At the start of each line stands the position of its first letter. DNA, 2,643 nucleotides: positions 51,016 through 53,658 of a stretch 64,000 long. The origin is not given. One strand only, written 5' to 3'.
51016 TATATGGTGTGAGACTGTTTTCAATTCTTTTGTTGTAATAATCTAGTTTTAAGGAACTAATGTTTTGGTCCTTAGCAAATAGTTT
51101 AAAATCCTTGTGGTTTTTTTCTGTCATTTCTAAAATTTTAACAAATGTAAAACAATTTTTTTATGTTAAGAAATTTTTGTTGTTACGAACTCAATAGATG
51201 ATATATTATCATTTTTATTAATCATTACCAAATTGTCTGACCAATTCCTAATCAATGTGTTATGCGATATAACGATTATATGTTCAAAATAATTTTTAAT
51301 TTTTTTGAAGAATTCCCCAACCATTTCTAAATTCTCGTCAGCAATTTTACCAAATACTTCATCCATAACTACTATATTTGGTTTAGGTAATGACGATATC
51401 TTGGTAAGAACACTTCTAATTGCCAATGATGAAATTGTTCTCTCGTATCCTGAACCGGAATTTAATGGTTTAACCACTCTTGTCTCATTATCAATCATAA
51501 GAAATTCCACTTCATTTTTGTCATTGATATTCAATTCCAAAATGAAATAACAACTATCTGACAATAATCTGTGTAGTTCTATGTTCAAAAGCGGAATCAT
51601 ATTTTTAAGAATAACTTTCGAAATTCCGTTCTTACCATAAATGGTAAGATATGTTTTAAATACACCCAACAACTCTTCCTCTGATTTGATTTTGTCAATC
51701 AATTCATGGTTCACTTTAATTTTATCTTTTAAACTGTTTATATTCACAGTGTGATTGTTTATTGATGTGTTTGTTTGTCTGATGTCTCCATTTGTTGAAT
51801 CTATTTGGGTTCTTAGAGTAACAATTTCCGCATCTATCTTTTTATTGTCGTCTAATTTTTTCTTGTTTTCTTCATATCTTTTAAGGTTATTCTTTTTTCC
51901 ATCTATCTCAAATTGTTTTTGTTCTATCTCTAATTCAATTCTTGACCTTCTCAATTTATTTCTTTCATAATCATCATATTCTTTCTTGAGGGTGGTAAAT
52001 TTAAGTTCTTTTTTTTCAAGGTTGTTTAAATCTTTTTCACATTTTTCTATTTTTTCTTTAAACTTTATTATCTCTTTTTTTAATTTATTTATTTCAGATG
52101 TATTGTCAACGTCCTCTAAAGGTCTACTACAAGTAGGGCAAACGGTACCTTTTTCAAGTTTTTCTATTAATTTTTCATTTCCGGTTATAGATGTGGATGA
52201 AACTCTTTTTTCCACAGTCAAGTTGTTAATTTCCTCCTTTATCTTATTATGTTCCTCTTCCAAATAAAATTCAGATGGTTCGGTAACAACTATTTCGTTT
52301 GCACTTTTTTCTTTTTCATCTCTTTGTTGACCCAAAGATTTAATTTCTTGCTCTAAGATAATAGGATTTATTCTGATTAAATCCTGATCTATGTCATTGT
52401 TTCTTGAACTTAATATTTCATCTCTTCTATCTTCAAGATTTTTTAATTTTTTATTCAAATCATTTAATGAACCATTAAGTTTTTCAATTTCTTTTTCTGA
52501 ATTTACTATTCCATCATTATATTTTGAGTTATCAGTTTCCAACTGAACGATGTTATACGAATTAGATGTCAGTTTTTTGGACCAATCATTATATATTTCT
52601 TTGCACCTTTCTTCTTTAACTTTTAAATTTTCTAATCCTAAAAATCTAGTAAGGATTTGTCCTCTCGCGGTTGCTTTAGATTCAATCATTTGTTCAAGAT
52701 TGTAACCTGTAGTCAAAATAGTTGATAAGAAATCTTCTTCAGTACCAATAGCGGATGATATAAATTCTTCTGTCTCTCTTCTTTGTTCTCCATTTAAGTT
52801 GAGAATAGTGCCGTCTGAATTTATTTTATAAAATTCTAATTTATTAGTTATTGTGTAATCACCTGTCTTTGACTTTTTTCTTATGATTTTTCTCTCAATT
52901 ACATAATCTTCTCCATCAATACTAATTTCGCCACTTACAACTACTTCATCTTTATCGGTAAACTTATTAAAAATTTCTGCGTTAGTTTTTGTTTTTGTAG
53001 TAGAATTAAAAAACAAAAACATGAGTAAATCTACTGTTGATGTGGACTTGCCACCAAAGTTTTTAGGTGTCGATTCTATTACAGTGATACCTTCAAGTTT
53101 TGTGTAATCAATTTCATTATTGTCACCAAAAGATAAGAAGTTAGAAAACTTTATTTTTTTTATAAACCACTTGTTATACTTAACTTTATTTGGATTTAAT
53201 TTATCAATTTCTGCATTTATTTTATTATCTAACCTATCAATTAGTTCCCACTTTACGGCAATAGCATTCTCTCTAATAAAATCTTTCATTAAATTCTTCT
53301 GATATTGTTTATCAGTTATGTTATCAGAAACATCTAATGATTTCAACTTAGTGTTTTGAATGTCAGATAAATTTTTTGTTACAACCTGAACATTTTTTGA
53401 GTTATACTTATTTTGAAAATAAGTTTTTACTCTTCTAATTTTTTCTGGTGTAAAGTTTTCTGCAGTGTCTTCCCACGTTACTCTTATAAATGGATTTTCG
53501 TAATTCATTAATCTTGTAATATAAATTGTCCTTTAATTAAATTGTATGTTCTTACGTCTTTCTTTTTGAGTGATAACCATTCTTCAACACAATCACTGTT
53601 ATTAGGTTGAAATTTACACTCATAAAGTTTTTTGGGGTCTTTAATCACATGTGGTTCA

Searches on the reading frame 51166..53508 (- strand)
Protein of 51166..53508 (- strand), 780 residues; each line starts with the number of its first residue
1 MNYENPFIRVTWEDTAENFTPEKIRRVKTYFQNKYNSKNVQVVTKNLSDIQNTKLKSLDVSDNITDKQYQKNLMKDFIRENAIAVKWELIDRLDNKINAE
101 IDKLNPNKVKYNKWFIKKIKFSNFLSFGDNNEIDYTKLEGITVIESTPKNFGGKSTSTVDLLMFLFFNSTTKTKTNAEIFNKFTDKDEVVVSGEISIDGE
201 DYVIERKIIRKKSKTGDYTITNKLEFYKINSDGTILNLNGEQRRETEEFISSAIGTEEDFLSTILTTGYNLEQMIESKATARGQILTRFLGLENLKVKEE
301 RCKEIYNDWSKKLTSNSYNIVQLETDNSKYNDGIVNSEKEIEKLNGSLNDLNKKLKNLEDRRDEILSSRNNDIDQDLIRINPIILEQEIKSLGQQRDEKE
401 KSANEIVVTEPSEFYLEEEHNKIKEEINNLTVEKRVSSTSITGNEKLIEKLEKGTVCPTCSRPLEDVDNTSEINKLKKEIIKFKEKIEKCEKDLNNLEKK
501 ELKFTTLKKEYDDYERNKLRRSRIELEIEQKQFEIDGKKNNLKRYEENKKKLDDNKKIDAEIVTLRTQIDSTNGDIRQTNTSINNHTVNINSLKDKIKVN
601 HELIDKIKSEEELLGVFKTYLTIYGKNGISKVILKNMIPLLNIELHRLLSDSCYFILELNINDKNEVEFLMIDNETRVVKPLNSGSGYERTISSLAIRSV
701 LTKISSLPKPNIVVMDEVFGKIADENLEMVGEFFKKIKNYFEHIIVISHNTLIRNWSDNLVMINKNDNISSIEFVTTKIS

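Call 8: search_protein_families(library=phrogs, proteins=[window:51166-53508:-], max_evalue=0.001)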
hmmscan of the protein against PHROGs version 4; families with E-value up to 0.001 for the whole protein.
window:51166-53508:- (780 aa): 3 families
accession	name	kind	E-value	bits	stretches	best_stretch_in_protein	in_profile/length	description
phrog_77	-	DNA, RNA and nucleotide metabolism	2e-50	173.2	1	22-774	217-954/967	SbcC-like subunit of palindrome specific endonuclease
phrog_35725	-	other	2.4e-11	43.1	1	497-725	1089-1314/1376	metallo-phosphoesterase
phrog_15167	-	other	0.00018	22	1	652-772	86-208/211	ATPase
